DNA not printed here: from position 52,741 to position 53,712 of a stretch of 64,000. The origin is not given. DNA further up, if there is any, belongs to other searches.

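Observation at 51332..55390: DnaE (Pol III alpha) split into two genes within the palm domain, with a DnaQ-like proofreading exonuclease gene in the gap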

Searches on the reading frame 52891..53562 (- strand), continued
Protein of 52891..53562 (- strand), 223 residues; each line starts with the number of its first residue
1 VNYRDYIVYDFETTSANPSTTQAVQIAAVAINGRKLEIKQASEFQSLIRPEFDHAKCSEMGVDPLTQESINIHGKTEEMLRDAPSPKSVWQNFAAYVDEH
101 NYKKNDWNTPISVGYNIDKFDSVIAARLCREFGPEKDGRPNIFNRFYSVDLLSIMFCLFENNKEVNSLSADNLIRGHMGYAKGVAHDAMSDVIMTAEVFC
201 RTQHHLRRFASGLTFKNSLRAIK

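Call 75: find_related_loci(query=A2, collection=genome_contigs, flank=5000)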
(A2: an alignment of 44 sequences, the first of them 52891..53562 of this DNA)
Query A2 (223 aa) in genome_contigs; peptide patterns used: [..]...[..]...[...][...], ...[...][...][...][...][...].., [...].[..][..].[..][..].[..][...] (x = any residue, [..] = any of these).
252 stretches matched a pattern; 8 encode a relative of the query (tblastn E <= 1e-3); 8 distinct loci.
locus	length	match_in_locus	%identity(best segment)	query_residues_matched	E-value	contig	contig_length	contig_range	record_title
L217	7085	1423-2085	39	1-219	8e-56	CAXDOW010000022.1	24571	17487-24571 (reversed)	MAG TPA_asm: uncultured Flavobacteriales bacterium isolate SRR5788144_concoct_106 genome assembly, contig: ERZ12300680.1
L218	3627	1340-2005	41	1-219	3e-54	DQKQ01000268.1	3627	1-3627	MAG TPA_asm: Flavobacteriales bacterium isolate SZUA-1004 k95_976613, whole genome shotgun sequence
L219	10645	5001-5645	39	4-219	2e-49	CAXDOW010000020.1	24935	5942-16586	MAG TPA_asm: uncultured Flavobacteriales bacterium isolate SRR5788144_concoct_106 genome assembly, contig: ERZ12300680.1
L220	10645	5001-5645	38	4-219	1e-46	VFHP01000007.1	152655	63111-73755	MAG: SAR202 cluster bacterium isolate OSU_TB57 TB57_007, whole genome shotgun sequence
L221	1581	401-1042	36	1-201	2e-37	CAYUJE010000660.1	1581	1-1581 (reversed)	MAG TPA_asm: uncultured Pirellulaceae bacterium isolate SRP150892_co2_125 genome assembly, contig: NODE_189003_length_15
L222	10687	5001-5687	31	1-222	2e-31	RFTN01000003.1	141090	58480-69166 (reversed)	MAG: bacterium isolate WB4_3_0875 contig_100_2, whole genome shotgun sequence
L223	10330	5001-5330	27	1-130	9e-8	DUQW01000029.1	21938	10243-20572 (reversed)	MAG TPA_asm: Acholeplasmataceae bacterium isolate AS08sgBPME_440 53787_AS08, whole genome shotgun sequence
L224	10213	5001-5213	27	1-82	4e-5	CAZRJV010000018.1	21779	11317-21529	MAG TPA_asm: uncultured Acholeplasmataceae bacterium isolate ERP125879_co1_18 genome assembly, contig: NODE_940_length_2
